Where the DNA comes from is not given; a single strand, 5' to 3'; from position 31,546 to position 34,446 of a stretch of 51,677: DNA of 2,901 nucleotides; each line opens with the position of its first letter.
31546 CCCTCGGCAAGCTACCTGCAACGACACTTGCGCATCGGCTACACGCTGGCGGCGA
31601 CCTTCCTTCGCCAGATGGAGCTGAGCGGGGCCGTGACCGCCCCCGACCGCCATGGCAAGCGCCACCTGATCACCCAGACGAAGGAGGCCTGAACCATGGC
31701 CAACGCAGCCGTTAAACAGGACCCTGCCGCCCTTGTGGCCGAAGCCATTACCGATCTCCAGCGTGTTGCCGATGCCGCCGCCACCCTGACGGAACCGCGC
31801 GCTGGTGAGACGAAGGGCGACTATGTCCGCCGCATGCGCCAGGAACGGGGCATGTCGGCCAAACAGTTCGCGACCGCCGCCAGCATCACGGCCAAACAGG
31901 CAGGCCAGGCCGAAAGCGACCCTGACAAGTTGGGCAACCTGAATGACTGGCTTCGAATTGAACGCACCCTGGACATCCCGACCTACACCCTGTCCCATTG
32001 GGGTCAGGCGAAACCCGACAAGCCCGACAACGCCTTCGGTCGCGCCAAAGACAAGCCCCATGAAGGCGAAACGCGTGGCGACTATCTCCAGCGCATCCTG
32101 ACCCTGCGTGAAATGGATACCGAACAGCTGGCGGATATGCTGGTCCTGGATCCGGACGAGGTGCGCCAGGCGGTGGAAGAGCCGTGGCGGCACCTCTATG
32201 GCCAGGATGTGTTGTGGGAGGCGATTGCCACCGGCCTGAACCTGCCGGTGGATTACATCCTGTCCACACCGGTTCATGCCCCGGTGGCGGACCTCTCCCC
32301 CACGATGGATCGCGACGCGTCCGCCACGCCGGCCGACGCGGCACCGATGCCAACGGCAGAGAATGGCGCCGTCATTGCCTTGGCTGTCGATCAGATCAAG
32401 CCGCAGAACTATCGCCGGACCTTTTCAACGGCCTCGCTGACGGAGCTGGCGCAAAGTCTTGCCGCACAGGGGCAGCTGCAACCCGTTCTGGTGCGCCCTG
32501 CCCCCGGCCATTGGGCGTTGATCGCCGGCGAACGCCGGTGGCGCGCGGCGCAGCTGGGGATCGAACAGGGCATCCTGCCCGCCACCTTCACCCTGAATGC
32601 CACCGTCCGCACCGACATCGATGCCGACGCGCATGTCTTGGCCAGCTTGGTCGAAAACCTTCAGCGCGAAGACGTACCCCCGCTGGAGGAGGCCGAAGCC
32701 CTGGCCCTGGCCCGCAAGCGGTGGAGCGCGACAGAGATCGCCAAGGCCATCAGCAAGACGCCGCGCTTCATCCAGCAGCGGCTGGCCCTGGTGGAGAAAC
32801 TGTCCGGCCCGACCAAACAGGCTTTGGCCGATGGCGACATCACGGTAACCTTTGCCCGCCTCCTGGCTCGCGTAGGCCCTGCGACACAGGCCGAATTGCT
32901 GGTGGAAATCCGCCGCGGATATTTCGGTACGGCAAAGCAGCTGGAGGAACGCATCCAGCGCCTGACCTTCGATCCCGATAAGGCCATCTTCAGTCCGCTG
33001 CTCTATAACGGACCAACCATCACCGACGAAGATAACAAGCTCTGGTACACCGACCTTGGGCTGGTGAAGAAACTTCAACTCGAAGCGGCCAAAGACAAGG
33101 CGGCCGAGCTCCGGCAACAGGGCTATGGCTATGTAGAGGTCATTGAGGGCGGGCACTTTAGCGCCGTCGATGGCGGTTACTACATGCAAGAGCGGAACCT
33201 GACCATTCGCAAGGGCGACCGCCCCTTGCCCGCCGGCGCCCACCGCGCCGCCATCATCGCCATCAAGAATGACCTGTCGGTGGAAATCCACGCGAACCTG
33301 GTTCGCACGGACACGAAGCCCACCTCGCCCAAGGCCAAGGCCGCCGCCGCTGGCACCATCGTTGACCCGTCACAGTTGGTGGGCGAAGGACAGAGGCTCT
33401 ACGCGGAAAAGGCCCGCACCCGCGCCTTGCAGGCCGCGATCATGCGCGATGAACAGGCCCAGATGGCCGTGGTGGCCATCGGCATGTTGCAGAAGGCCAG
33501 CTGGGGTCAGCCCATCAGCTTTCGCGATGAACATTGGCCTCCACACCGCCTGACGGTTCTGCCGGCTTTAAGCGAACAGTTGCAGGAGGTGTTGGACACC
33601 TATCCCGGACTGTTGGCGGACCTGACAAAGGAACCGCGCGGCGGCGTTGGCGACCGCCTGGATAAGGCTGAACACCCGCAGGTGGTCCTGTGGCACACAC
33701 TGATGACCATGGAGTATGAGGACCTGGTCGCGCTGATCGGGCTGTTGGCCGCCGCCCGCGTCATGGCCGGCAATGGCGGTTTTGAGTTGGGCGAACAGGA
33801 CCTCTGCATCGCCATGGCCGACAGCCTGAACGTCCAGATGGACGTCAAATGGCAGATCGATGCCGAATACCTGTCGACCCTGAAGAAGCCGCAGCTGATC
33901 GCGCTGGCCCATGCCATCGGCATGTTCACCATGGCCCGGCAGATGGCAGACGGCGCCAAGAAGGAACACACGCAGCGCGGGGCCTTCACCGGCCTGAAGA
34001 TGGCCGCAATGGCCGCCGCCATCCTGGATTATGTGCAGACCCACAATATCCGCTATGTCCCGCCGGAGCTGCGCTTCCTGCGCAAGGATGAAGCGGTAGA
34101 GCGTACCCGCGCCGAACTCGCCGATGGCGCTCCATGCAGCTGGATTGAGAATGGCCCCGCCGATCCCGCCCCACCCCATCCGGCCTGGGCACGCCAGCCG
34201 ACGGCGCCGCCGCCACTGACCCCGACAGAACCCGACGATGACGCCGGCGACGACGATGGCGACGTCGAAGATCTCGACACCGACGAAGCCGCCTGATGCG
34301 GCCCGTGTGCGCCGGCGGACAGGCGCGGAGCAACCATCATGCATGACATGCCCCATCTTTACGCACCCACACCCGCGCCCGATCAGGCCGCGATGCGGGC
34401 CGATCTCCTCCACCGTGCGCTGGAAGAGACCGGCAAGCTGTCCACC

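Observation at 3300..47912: Fourteen evenly dispersed copies of the 15-bp palindrome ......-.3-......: a candidate genome-wide operator/centromere network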

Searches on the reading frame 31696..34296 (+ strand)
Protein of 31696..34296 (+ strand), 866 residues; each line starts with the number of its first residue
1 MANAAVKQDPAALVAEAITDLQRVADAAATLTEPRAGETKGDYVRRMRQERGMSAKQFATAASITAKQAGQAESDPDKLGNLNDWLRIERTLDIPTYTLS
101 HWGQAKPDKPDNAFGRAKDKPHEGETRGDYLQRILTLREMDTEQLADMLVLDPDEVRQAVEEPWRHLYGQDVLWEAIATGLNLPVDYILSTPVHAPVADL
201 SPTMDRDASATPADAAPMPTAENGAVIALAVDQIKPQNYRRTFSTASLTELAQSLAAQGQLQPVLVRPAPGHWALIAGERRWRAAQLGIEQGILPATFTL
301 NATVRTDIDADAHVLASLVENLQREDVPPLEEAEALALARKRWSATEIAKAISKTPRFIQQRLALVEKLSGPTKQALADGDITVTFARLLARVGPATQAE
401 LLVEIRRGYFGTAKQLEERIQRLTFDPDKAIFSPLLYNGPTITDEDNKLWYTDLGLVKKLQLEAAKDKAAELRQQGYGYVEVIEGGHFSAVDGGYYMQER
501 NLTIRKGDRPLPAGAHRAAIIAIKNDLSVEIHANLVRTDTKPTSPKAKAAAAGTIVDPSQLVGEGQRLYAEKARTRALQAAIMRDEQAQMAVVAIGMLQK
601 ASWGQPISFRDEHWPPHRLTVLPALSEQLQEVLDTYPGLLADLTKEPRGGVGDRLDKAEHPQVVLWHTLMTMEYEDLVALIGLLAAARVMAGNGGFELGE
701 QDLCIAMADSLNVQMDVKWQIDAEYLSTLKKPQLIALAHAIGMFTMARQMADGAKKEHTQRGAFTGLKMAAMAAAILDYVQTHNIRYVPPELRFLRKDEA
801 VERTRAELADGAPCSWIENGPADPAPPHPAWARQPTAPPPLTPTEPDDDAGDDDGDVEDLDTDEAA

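Call 10: search_protein_families(library=phrogs, proteins=[window:31696-34296:+], max_evalue=0.00001)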
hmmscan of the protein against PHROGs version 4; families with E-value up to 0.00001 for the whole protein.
window:31696-34296:+ (866 aa): 7 families
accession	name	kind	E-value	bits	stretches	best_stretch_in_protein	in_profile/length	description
phrog_3264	-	DNA, RNA and nucleotide metabolism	3.8e-29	103.4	1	220-370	43-192/337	ParB-like partition protein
phrog_4715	-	DNA, RNA and nucleotide metabolism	5.4e-25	88.8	1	217-402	138-340/630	ParB-like partition protein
phrog_18726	-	unknown function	4.7e-16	59.6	1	232-404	11-211/572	-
phrog_1033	-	DNA, RNA and nucleotide metabolism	7.3e-16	59.9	1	241-404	50-213/334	ParB-like partition protein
phrog_6218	-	DNA, RNA and nucleotide metabolism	1.1e-11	45.6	1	235-415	16-192/506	ParB-like partition protein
phrog_4272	-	unknown function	2.8e-07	30.3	1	263-366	447-550/764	-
phrog_15982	-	unknown function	3e-06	27.5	1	233-293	35-97/453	-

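Call 21: search_protein_families(library=pfam, proteins=[window:31696-34296:+], max_evalue=0.01)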
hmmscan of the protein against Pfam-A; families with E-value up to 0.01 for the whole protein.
window:31696-34296:+ (866 aa): 4 families
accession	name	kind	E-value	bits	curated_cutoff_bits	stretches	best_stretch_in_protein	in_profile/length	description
PF02195.25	ParB_N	-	2e-14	53.8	26.3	1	229-323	6-95/95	ParB N-terminal domain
PF17762.8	HTH_ParB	-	3e-08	34.2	22.6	1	325-423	1-100/102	ParB HTH domain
PF13560.12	HTH_31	-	0.0014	19.3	27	0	41-71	3-33/64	Helix-turn-helix domain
PF01381.28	HTH_3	-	0.0084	16.6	23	0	44-94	1-50/55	Helix-turn-helix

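Call 33: search_solved_structures(query=window:31696-34296:+, max_evalue=0.01, show_alignments=3)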
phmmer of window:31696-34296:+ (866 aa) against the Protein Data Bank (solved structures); distinct sequences matched with E-value up to 0.01: 13.
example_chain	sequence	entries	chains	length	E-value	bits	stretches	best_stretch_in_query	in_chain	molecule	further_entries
1vz0_A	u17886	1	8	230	1.3e-19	73.3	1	223-428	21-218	Chromosome-partitioning protein Spo0J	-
4umk_A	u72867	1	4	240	1.7e-18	69.6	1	225-409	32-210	PROBABLE CHROMOSOME-PARTITIONING PROTEIN PARB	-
7ol9_A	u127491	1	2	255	4.6e-17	64.9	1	225-423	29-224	Nucleoid occlusion protein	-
6t1f_A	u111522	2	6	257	7.5e-17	64.2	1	210-404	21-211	Chromosome-partitioning protein ParB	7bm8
7bnk_A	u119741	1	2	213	2e-16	62.8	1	228-394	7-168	ParB family protein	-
6sdk_A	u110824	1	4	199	2.2e-16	62.6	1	233-424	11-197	Stage 0 sporulation protein J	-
7bnr_A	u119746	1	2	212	3.3e-16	62.1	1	228-394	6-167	ParB family protein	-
7o0n_A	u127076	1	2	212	1.5e-15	59.9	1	228-394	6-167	ParB family protein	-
7ng0_A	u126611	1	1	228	3.9e-14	55.2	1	233-423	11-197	Nucleoid occlusion protein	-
7nfu_A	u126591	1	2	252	4.7e-14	54.9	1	230-423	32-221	Nucleoid occlusion protein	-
8qa8_A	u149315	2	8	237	4e-06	28.7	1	240-367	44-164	Transcriptional repressor protein KorB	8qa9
6y93_A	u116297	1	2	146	1.2e-05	27.1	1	316-423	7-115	Nucleoid occlusion protein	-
1r71_A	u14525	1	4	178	0.00088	21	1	306-428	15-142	Transcriptional repressor protein korB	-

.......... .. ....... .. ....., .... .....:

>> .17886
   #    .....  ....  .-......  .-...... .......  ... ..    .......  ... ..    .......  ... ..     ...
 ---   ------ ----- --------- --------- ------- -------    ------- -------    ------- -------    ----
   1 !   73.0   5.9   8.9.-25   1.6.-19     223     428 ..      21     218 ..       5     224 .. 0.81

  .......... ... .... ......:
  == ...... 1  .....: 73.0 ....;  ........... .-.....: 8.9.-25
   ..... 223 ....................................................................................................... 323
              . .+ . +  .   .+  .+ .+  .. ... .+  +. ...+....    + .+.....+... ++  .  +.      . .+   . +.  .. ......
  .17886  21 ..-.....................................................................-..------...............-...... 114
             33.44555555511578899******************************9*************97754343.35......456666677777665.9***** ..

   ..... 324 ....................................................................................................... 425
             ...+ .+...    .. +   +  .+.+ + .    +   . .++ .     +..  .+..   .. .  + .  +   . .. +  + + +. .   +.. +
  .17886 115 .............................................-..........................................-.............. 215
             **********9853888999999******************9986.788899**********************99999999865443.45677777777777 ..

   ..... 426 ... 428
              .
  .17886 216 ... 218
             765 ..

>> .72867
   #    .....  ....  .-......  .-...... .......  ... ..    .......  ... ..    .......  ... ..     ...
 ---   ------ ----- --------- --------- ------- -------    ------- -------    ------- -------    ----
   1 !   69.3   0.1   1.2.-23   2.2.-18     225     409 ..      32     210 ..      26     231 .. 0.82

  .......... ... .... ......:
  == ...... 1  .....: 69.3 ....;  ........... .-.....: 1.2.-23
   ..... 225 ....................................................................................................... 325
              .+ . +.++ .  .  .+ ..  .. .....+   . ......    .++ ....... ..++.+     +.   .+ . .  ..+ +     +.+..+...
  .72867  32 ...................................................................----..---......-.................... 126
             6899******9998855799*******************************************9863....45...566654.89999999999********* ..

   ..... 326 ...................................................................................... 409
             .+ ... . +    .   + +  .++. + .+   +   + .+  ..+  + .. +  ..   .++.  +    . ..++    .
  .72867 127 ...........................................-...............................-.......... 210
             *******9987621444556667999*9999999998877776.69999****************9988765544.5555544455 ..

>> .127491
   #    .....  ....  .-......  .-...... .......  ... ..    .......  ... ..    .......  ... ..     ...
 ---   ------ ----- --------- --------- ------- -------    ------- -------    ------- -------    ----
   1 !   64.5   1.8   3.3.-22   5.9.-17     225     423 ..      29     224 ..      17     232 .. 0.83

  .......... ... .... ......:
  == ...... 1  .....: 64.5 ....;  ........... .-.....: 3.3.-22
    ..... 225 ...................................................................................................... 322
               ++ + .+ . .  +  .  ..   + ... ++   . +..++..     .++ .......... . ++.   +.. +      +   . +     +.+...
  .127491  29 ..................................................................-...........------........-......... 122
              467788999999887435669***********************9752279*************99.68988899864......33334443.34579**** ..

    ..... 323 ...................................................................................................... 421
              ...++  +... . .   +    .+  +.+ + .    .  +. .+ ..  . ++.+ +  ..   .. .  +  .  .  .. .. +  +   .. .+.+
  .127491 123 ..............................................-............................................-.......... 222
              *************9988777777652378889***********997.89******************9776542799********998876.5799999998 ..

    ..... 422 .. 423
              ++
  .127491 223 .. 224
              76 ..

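Call 57: search_dna_similar(query=window:31696-34296:+, collection=phages, mode=protein, max_rows=25)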
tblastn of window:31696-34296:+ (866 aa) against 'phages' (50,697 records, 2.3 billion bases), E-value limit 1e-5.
Records with a match: 13; places in all: 13; records where one place covers at least 80% of the query: 0.
Best place of each record, by identity: <60% 13.
By first word of the organism name: Listeria 4; Bacteriophage 4; Staphylococcus 2; Enterococcus 2; Variovorax 1.
By host as written in the record: - 5; Listeria monocytogenes 4; Staphylococcus aureus 2; Variovorax sp. ZS18.2.2 1; Enterococcus faecalis 1.
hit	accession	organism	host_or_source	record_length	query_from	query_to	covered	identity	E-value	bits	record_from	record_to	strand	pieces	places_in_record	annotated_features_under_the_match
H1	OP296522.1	Variovorax phage VarioGold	Variovorax sp. ZS18.2.2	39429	224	497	32%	29.1%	4e-6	57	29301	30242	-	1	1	ParB/RepB/Spo0J family partition protein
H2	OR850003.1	Staphylococcus phage SA 1298 Kay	Staphylococcus aureus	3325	223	424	23%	33.2%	3e-7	60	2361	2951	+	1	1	record has no annotation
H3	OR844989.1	Staphylococcus phage SA 1306 Kay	Staphylococcus aureus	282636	223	424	23%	33.2%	4e-7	60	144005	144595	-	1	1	record has no annotation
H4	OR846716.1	Listeria phage LM 4-11-1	Listeria monocytogenes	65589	229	423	23%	32.3%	3e-6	57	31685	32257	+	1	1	record has no annotation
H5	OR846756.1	Listeria phage LM 4-11-1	Listeria monocytogenes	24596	229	423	23%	31.8%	1e-6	59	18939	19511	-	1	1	record has no annotation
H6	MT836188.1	Bacteriophage sp.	human fecal samples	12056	227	424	23%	30.5%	2e-6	58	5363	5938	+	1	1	record has no annotation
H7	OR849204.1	Listeria phage LM 4-14-1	Listeria monocytogenes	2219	226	390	19%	36.5%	7e-9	66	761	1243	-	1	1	record has no annotation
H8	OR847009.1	Listeria phage LM 4-11-1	Listeria monocytogenes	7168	226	390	19%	36.5%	1e-8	66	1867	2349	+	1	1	record has no annotation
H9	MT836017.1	Bacteriophage sp.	human fecal samples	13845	226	401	20%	34.1%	1e-7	62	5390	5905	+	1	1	record has no annotation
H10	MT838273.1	Bacteriophage sp.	human fecal samples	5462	227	390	19%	32.1%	3e-6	57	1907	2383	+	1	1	record has no annotation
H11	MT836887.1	Bacteriophage sp.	human fecal samples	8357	229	390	19%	32.3%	1e-5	56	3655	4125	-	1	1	record has no annotation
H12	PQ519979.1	Enterococcus phage IME_EF3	-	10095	222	366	17%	36.0%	1e-6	59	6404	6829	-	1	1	record has no annotation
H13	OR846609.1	Enterococcus phage Efs 1-1-1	Enterococcus faecalis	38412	222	366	17%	36.0%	1e-6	59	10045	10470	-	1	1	record has no annotation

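Call 78: find_homologous_proteins(query=window:31696-34296:+, max_evalue=1e-20)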
Query window:31696-34296:+ (866 aa): 15 proteins with E <= 1e-20 among 8000 candidates.
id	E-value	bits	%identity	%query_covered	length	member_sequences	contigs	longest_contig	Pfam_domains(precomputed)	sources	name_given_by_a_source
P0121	0.0e+0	1933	100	100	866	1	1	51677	PF17762.9,PF02195.27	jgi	jgi:ParB family chromosome partitioning protein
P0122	2.7e-97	345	43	55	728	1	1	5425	PF01381.29,PF17762.9,PF13560.13,PF02195.27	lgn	-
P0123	1.2e-93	333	38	67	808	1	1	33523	PF01381.29,PF17762.9,PF13560.13,PF02195.27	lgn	-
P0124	2.6e-82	296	34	54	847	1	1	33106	PF01381.29,PF17762.9,PF13560.13,PF02195.27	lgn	-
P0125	1.2e-80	290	34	56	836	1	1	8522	PF17762.9,PF02195.27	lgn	-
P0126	3.4e-74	269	33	53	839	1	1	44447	PF01381.29,PF17762.9,PF13560.13,PF02195.27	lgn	-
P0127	6.6e-36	142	32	56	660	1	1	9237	PF13412.13,PF01381.29,PF17762.9,PF02195.27,PF13443.13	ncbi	-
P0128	2.1e-34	137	29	61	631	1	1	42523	PF17762.9,PF02195.27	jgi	jgi:ParB/RepB/Spo0J family partition protein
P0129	3.2e-34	137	36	35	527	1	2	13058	PF17762.9,PF02195.27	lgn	-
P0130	1.2e-32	131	37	30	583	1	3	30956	PF17762.9,PF02195.27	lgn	-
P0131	3.9e-31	126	39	25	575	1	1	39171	PF17762.9,PF02195.27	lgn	-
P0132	4.4e-31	126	37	31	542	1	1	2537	PF17762.9,PF02195.27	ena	-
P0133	4.6e-30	123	39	25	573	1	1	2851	PF17762.9,PF02195.27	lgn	-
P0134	9.1e-29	119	37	29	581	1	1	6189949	PF02195.27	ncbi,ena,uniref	ncbi:ParB/RepB/Spo0J family partition protein [Reyranella sp.]|uniref:ParB/RepB/Spo0J family partiti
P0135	9.9e-22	95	39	22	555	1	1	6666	PF08279.19,PF12824.14,PF17762.9,PF02195.27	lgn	-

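Call 79: find_encoding_contigs(protein=P0124, flank=10000, max_places=2)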
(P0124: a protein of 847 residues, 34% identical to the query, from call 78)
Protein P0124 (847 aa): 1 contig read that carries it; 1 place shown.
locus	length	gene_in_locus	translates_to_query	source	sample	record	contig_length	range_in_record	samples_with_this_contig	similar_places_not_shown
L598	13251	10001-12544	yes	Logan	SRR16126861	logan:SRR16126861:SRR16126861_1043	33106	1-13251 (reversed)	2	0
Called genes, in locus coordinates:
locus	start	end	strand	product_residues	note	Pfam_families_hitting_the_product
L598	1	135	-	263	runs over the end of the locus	-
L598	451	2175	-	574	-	PF08706:D5_N, PF03288:Pox_D5 (weak)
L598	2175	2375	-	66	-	-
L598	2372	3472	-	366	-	PF01807:Zn_ribbon_DnaG, PF23639:DUF7146, PF13362:Toprim_3 (weak)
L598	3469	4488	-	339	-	PF02086:MethyltransfD12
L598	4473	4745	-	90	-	-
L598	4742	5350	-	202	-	-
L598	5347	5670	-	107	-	-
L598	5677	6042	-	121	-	-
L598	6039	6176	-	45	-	-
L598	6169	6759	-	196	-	-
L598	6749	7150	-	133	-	-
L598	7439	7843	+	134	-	PF01381:HTH_3, PF12844:HTH_19 (weak), PF13443:HTH_26 (weak), PF13560:HTH_31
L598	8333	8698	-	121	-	-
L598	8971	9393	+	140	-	-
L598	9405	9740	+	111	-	-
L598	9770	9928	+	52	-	-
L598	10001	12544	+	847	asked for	PF01381:HTH_3 (faint), PF13560:HTH_31 (faint), PF02195:ParB_N, PF17762:HTH_ParB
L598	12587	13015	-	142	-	PF01548:DEDD_Tnp_IS110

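Call 80: find_encoding_contigs(protein=P0134, flank=10000, max_places=2)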
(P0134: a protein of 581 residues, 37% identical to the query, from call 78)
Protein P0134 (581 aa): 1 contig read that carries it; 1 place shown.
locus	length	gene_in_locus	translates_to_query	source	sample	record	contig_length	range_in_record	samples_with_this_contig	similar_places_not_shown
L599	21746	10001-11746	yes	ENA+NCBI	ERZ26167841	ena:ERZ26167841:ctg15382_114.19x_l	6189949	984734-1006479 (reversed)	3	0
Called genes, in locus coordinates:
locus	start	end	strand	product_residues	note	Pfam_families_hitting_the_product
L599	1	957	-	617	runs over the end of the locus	-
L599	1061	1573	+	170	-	PF00565:SNase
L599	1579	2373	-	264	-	PF20188:DUF6551 (weak)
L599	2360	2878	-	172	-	-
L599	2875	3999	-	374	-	PF01807:Zn_ribbon_DnaG, PF23639:DUF7146, PF13362:Toprim_3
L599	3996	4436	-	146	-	-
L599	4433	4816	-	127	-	-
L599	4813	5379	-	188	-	-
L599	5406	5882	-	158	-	-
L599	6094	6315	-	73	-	-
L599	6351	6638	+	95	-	-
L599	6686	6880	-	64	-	-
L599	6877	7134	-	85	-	PF13560:HTH_31 (faint)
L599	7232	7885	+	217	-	PF01381:HTH_3 (weak), PF12844:HTH_19 (weak), PF13560:HTH_31 (weak), PF00717:Peptidase_S24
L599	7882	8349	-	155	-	-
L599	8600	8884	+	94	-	-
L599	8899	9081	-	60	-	-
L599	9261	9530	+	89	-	-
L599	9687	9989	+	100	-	-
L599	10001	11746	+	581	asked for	PF02195:ParB_N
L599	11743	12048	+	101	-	-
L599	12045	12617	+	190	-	-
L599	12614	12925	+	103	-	-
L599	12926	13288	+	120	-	-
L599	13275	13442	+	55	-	PF22513:FitA-like_RHH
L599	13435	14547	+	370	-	PF07505:DUF5131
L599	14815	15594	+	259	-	-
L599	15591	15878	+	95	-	-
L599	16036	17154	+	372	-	PF00589:Phage_integrase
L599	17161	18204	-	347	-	-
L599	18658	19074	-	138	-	-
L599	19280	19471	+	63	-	-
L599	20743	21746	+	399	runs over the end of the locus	PF13480:Acetyltransf_6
